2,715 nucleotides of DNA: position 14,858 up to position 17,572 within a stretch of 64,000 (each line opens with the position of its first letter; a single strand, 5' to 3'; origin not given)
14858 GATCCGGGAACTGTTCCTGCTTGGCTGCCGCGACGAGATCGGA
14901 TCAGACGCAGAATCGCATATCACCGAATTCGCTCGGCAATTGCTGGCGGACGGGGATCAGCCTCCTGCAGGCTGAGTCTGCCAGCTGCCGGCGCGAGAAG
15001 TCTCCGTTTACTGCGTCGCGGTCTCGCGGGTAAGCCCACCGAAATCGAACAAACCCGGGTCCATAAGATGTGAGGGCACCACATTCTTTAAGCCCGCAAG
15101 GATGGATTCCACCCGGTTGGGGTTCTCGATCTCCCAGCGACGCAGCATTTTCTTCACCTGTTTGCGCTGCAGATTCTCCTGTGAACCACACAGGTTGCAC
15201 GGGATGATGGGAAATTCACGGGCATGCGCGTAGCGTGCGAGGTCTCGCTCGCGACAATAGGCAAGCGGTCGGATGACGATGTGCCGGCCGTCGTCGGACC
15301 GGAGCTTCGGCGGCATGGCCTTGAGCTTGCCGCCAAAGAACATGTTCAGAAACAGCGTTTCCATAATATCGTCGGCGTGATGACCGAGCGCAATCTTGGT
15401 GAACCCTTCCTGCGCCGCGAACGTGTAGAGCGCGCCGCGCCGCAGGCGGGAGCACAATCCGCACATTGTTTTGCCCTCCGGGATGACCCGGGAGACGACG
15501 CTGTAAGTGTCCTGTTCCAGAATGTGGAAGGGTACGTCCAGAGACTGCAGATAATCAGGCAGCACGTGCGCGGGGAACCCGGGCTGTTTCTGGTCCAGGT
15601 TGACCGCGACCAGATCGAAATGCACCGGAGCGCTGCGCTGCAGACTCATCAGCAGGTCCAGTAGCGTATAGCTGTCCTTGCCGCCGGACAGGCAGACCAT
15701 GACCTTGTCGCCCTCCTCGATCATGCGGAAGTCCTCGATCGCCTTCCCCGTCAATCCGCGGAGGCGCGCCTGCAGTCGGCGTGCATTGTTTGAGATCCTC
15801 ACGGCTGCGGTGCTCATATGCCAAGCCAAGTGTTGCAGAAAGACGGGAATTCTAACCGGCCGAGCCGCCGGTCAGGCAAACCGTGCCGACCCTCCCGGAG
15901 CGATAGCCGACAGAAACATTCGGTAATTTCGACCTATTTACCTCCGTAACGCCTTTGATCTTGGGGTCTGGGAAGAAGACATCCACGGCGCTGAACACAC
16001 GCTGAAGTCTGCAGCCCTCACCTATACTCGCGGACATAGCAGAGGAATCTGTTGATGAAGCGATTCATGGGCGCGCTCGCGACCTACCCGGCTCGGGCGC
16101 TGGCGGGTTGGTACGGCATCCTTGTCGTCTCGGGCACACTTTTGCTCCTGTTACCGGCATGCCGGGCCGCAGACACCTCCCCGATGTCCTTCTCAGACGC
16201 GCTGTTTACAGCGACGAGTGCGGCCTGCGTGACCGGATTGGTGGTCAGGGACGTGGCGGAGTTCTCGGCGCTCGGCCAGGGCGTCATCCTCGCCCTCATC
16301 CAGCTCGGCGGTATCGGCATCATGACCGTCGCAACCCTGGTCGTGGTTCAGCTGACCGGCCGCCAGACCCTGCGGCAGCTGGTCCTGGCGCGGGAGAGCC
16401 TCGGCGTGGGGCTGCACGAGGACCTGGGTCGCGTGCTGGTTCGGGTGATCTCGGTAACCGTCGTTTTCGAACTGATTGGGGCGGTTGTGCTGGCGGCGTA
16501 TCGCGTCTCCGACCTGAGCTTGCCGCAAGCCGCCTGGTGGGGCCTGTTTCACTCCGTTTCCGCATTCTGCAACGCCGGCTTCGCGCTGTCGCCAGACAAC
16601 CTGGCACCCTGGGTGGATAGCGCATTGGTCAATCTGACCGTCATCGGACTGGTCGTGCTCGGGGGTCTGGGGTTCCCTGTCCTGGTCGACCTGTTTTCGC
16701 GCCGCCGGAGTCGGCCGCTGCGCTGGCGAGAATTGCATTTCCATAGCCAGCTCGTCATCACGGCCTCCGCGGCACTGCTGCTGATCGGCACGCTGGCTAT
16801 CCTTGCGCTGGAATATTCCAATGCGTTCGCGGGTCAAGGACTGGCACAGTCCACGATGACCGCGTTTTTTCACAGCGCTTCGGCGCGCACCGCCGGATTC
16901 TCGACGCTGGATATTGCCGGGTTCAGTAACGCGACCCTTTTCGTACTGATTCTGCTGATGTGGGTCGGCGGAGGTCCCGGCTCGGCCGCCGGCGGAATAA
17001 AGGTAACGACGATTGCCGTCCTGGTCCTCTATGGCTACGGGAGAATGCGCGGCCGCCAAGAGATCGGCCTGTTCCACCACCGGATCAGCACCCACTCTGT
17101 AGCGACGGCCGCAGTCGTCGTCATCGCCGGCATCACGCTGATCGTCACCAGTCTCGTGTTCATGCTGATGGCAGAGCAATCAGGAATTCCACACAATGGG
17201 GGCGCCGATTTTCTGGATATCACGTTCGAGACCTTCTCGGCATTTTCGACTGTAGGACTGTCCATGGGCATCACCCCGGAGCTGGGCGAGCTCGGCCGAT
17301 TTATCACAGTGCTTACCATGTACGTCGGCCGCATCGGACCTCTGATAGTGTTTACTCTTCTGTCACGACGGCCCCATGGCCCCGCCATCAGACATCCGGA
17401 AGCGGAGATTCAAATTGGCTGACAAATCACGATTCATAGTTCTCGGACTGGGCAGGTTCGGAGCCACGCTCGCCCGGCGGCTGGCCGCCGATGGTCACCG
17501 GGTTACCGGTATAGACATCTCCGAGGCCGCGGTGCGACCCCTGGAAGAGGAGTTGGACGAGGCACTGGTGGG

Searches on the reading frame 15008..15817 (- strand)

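Call 48: search_protein_families(library=pfam, proteins=[window:15008-15817:-], max_evalue=0.001)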
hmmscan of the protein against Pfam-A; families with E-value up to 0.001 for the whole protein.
window:15008-15817:- (269 aa): 1 family
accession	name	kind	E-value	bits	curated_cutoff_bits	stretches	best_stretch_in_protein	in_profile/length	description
PF01171.26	ATP_bind_3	-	2.4e-14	53.9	27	1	38-202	1-161/182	PP-loop family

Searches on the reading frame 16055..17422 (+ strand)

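Call 48: search_protein_families(library=pfam, proteins=[window:16055-17422:+], max_evalue=0.001)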
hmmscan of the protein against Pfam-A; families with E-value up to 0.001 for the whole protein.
window:16055-17422:+ (455 aa): 1 family
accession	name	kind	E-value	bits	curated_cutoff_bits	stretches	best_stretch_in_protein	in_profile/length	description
PF02386.22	TrkH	-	2.7e-55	188.2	27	1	40-433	57-487/502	Cation transport protein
